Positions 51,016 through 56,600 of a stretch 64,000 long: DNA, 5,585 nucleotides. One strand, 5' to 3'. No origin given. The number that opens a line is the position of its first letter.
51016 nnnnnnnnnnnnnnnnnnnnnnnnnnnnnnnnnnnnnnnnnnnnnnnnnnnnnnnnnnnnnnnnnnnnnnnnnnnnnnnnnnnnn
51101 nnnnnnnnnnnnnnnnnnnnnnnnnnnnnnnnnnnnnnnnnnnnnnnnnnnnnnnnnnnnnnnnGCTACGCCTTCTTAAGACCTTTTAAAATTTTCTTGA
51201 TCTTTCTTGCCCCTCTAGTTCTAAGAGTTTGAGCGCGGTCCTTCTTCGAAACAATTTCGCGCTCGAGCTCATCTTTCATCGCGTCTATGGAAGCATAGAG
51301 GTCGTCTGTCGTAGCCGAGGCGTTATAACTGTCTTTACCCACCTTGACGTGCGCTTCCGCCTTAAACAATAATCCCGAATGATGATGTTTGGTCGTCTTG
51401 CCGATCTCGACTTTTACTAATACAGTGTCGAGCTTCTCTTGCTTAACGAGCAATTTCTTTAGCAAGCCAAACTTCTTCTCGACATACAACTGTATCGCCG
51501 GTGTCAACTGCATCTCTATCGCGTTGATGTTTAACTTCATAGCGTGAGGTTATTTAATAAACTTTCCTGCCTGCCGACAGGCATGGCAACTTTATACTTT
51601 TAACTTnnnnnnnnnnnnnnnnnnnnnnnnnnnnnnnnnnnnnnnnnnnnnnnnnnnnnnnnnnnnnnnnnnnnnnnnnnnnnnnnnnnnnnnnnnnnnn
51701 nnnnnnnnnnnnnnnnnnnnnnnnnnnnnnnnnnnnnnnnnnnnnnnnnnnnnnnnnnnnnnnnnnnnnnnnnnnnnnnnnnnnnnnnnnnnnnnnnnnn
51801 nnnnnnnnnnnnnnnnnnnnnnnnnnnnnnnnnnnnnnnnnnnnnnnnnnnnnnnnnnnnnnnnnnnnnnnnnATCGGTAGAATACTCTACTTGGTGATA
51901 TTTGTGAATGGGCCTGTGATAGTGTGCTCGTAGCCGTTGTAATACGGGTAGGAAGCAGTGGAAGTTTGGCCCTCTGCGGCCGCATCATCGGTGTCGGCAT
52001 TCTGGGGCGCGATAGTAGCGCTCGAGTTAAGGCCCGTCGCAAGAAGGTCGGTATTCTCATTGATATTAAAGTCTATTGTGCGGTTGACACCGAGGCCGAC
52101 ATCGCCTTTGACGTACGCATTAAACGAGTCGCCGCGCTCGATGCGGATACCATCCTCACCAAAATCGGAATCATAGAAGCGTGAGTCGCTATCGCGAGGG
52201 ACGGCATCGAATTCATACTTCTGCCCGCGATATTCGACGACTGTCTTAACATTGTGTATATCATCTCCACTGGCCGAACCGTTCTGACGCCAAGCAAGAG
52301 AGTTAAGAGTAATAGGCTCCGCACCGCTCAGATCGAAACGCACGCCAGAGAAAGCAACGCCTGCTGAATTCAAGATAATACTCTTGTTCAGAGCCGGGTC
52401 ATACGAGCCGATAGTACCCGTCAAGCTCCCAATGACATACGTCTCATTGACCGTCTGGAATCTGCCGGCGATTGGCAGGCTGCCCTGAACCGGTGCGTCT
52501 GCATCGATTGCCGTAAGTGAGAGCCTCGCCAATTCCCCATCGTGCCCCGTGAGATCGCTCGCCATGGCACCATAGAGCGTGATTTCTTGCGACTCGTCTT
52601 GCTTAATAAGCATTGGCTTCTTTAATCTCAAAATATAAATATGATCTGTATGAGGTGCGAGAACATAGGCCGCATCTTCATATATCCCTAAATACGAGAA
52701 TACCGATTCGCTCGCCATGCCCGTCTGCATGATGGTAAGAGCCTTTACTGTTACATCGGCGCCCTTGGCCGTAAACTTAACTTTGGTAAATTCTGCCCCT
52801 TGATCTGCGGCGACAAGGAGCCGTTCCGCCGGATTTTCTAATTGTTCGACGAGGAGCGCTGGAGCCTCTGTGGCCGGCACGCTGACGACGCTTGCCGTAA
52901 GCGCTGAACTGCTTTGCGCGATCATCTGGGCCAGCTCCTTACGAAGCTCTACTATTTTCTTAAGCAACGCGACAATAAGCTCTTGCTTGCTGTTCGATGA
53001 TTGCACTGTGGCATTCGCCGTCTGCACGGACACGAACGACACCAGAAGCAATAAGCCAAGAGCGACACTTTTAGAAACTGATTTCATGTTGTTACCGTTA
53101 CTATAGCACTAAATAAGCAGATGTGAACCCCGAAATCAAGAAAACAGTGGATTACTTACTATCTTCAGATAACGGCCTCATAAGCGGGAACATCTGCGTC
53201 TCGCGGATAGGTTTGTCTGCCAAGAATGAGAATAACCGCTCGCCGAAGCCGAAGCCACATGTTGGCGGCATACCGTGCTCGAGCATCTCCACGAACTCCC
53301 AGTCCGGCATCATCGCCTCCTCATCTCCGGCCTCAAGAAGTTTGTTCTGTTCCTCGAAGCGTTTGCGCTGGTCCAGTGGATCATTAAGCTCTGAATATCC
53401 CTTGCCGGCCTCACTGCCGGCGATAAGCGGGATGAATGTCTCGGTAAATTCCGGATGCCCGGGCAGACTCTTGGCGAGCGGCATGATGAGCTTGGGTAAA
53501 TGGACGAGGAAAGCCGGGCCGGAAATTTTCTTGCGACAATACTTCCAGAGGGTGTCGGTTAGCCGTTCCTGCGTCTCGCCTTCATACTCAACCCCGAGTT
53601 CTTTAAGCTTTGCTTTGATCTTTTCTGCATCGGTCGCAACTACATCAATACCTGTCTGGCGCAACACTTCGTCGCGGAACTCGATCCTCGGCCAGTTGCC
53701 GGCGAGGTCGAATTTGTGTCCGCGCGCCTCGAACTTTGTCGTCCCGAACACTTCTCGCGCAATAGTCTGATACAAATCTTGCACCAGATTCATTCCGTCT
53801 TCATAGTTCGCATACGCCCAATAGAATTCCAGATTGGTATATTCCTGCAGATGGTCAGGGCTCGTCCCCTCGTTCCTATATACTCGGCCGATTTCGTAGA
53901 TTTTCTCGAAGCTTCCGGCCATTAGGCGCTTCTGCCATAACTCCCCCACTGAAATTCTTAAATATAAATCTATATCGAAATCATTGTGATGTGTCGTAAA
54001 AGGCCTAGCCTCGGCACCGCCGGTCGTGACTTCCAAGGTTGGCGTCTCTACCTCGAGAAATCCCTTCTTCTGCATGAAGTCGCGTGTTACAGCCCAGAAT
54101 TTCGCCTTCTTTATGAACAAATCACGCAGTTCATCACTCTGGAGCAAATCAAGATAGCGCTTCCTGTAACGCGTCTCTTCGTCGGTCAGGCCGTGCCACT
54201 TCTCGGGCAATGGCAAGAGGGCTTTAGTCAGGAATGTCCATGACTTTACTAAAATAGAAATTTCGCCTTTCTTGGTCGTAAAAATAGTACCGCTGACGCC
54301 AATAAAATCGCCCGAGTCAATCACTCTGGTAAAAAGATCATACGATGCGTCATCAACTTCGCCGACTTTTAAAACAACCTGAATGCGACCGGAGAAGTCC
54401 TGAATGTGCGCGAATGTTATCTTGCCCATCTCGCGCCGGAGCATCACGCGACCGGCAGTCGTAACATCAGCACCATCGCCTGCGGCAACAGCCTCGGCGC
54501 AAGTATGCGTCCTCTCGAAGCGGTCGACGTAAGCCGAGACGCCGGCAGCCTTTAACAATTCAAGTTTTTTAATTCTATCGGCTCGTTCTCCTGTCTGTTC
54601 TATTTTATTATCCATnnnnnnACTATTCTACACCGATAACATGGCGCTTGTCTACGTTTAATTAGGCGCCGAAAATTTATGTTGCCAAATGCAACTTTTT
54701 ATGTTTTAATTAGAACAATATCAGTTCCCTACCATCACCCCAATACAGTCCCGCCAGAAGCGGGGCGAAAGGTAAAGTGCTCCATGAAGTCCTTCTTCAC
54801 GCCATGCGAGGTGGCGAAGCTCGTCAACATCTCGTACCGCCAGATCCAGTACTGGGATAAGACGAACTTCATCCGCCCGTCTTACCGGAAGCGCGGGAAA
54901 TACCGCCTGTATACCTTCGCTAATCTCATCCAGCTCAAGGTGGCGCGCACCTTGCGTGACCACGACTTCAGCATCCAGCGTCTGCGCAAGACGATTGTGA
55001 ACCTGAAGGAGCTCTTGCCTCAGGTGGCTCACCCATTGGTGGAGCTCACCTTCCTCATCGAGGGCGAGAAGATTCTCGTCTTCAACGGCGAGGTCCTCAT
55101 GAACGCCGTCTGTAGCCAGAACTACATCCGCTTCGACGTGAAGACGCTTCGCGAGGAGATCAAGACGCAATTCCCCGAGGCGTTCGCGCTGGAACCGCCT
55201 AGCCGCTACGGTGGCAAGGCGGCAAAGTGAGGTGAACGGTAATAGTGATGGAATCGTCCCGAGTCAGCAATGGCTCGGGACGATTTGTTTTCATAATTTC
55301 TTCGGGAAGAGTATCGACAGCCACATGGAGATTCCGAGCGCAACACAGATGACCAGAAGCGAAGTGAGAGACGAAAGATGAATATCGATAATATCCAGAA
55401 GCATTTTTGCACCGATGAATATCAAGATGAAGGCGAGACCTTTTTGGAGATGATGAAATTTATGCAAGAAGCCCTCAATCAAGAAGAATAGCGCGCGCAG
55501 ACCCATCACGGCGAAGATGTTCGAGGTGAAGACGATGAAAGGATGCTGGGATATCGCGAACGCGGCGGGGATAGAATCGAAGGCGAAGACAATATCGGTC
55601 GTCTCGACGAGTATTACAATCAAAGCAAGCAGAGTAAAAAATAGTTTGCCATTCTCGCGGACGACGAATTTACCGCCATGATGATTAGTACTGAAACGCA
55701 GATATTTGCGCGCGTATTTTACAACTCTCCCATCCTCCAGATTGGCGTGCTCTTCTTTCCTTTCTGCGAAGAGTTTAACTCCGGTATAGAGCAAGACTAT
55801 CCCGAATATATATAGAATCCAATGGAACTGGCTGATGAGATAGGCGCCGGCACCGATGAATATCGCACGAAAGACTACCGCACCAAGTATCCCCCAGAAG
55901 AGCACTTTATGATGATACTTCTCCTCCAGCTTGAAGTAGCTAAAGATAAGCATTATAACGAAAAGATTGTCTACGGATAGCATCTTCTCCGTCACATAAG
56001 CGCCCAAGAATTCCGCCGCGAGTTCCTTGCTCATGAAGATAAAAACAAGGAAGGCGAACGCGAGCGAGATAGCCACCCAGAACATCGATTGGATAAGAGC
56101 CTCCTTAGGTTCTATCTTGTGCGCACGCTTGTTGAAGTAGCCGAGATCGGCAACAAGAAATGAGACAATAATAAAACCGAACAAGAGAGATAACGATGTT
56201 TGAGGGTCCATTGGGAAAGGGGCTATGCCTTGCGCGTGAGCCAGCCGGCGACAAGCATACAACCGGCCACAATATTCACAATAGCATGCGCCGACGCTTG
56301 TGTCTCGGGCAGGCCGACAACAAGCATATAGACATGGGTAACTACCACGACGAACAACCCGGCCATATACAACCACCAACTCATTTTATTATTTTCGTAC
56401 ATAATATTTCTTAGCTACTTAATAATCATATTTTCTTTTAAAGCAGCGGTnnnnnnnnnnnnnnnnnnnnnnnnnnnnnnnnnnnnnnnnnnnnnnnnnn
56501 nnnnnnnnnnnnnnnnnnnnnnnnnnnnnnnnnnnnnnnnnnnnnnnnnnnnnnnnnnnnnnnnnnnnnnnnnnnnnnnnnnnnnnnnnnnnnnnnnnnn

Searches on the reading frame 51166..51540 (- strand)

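Call 51: search_protein_families(library=pfam, proteins=[window:51166-51540:-])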
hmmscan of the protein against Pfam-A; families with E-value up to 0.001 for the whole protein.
window:51166-51540:- (124 aa): 1 family
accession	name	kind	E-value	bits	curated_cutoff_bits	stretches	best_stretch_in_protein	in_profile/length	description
PF02482.25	Ribosomal_S30AE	-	3.1e-13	50.7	23.7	1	4-103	2-87/88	Sigma 54 modulation protein / S30EA ribosomal protein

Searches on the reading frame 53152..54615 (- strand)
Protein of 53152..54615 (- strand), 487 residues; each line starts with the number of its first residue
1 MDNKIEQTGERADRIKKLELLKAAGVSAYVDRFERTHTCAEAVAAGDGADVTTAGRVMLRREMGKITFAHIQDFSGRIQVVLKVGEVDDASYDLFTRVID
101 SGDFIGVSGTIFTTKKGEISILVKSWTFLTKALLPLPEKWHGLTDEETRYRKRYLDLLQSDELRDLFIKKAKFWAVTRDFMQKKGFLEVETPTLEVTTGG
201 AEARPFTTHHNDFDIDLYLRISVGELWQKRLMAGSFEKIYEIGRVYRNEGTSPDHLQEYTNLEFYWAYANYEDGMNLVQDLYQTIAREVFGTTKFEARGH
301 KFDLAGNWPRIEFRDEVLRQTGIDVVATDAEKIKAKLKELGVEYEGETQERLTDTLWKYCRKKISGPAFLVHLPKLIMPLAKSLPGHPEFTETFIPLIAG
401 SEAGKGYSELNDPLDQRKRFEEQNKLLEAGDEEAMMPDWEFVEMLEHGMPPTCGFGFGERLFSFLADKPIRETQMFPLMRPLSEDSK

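Call 51: search_protein_families(library=pfam, proteins=[window:53152-54615:-])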
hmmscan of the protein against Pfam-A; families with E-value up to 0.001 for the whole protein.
window:53152-54615:- (487 aa): 2 families
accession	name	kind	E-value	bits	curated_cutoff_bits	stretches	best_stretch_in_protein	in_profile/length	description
PF00152.25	tRNA-synt_2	-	6.5e-65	219.6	25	1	145-479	1-307/308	tRNA synthetases class II (D, K and N)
PF01336.31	tRNA_anti-codon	-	5.3e-15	55.5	27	1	51-127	1-73/75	OB-fold nucleic acid binding domain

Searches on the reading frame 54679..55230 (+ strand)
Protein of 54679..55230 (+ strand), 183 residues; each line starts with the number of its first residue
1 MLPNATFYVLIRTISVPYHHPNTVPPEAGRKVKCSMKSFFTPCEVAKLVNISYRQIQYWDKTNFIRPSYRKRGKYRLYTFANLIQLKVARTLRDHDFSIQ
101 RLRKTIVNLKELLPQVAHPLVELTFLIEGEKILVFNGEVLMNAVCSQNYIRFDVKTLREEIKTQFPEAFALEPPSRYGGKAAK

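Call 51: search_protein_families(library=pfam, proteins=[window:54679-55230:+])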
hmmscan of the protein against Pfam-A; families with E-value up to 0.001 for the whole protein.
window:54679-55230:+ (183 aa): 2 families
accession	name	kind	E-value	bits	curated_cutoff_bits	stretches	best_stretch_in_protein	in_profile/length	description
PF13411.12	MerR_1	-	1e-12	48.4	21.6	1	44-105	5-65/69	MerR HTH family regulatory protein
PF00376.29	MerR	-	2.2e-08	34.2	28.2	1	44-78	4-38/38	MerR family regulatory protein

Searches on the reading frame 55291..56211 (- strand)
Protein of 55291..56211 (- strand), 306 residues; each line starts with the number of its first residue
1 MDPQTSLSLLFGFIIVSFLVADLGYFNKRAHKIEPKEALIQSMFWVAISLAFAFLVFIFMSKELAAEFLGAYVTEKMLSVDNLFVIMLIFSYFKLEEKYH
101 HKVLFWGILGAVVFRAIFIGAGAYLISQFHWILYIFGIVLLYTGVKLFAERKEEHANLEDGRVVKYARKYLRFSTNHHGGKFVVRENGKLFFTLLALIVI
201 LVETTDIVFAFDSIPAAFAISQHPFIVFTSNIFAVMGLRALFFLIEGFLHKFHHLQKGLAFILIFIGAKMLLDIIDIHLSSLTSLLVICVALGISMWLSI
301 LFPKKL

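Call 51: search_protein_families(library=pfam, proteins=[window:55291-56211:-])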
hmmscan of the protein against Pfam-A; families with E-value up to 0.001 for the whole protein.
window:55291-56211:- (306 aa): 1 family
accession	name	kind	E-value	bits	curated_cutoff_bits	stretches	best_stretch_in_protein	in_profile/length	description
PF03741.22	TerC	-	1e-53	182.2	27.8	1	71-273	3-177/178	Integral membrane protein TerC family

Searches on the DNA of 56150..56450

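Call 39: search_rna_families(source=window, start=56150, end=56450, threshold=evalue, max_evalue=1)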
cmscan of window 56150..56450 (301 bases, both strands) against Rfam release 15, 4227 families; matches with E-value up to 1: 0.
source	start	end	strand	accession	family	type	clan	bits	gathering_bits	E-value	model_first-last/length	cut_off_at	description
